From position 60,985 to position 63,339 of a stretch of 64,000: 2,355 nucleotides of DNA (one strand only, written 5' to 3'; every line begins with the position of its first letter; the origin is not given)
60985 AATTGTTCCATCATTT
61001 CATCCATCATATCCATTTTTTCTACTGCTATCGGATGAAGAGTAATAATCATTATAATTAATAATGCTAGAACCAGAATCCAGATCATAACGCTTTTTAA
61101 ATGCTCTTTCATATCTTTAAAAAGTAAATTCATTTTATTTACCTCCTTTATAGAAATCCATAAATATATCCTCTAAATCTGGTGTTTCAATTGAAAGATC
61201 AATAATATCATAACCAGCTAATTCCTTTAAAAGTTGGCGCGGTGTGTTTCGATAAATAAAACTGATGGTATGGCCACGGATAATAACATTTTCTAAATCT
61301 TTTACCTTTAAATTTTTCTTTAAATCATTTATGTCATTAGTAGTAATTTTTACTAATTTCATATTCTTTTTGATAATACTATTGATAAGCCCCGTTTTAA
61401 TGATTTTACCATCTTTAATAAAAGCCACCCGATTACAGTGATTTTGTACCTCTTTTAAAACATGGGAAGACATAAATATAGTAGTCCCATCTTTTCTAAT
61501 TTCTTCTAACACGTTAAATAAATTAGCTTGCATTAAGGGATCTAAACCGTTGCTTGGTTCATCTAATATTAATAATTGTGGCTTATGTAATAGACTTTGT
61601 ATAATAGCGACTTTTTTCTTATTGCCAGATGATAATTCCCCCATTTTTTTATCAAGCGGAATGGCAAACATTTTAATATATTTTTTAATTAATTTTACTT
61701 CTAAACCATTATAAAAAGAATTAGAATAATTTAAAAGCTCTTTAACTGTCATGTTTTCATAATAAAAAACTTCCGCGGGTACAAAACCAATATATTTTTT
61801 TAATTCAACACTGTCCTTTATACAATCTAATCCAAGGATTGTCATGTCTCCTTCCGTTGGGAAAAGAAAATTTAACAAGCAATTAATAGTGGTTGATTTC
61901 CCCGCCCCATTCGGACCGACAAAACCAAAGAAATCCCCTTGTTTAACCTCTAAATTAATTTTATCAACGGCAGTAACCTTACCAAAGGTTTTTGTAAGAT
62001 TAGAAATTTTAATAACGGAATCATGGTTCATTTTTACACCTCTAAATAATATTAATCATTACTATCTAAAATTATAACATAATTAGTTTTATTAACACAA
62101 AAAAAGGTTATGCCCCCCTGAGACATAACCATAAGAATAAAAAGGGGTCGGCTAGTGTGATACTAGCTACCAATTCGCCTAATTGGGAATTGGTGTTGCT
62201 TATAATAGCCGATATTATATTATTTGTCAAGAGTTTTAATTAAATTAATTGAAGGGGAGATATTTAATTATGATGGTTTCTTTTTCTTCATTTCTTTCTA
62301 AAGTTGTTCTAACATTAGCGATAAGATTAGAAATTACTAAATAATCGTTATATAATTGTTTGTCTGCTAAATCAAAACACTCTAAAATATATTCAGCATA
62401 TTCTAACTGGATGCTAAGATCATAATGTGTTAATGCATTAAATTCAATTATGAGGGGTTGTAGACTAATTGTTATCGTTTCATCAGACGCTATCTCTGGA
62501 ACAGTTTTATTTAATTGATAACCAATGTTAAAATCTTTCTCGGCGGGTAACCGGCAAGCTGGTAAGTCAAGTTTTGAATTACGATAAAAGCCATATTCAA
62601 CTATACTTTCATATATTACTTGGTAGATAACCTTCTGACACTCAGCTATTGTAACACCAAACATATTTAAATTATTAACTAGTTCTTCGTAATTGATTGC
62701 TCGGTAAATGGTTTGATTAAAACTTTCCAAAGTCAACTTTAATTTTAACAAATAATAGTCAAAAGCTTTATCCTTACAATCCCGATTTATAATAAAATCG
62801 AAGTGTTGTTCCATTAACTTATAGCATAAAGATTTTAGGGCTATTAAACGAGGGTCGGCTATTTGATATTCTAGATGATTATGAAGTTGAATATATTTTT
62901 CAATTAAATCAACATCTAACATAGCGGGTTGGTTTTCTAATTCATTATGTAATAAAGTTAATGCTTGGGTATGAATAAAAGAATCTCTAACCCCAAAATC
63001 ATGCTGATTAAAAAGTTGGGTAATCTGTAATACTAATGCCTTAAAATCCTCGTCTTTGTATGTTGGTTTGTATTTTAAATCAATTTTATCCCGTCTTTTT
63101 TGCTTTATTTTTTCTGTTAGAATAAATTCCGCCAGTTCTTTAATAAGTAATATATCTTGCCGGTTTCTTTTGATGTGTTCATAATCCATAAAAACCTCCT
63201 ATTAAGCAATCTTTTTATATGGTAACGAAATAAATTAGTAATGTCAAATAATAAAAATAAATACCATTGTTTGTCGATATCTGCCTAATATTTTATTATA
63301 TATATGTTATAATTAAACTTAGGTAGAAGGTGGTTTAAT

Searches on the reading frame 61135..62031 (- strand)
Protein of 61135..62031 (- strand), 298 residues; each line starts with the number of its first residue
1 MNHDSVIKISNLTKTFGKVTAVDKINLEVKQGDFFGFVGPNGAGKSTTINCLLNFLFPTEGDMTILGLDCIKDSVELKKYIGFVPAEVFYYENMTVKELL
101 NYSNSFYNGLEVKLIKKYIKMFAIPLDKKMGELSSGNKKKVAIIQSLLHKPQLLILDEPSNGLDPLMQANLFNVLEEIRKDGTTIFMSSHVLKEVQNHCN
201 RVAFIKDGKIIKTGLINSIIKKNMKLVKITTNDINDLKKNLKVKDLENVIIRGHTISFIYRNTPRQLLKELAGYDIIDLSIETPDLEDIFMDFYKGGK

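Call 56: search_protein_families(library=pfam, proteins=[window:61135-62031:-], max_evalue=0.00001)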
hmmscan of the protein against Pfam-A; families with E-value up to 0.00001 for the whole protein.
window:61135-62031:- (298 aa): 2 families
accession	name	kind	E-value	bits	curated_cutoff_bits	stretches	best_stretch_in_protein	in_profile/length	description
PF00005.33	ABC_tran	-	3e-24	86.6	25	1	23-161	2-137/137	ABC transporter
PF13304.12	AAA_21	-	1.4e-15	58.6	27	1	131-190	236-298/304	AAA domain, putative AbiEii toxin, Type IV TA system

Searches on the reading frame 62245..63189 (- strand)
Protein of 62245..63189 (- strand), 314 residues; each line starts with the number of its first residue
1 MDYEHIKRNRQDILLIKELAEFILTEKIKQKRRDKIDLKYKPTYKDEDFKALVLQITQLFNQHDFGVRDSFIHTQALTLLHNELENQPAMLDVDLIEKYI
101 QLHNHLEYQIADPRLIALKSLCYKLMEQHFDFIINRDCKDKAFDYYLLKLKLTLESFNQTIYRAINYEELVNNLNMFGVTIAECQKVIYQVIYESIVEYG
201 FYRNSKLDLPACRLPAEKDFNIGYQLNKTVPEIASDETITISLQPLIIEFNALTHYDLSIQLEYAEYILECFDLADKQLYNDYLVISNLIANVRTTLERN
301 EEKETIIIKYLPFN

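Call 56: search_protein_families(library=pfam, proteins=[window:62245-63189:-], max_evalue=0.00001)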
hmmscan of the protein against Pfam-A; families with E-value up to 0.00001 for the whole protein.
window:62245-63189:- (314 aa): 0 families

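Call 59: find_encoding_contigs(protein=window:62245-63189:-, flank=10000, max_places=2)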
Protein window:62245-63189:- (314 aa): 16 contigs read that carry it; 2 places shown.
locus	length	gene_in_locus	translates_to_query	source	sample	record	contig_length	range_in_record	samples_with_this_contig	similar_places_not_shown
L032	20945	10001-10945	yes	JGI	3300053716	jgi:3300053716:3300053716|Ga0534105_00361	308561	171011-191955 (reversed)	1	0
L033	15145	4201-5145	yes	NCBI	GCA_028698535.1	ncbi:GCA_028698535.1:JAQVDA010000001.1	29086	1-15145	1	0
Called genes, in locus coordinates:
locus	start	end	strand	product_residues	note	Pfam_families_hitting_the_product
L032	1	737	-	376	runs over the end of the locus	PF07690:MFS_1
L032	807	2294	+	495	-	PF04055:Radical_SAM, PF16199:Radical_SAM_C, PF01795:Methyltransf_5 (weak), PF06962:rRNA_methylase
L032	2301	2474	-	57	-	-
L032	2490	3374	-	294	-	PF01145:Band_7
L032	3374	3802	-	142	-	PF01957:NfeD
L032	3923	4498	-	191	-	-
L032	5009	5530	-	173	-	-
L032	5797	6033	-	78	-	PF13192:Thioredoxin_3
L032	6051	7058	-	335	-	PF03773:ArsP_1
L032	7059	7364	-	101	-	PF12840:HTH_20, PF01022:HTH_5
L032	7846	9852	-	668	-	PF17191:RecG_wedge, PF04851:ResIII, PF00270:DEAD, PF00271:Helicase_C, PF19833:RecG_dom3_C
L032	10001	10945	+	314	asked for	-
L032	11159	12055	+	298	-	PF00005:ABC_tran, PF13304:AAA_21, PF13732:DrrA1-3_C (faint)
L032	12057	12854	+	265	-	PF12679:ABC2_membrane_2, PF12730:ABC2_membrane_4, PF12698:ABC2_membrane_3 (weak)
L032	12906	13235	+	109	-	-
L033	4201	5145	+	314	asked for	-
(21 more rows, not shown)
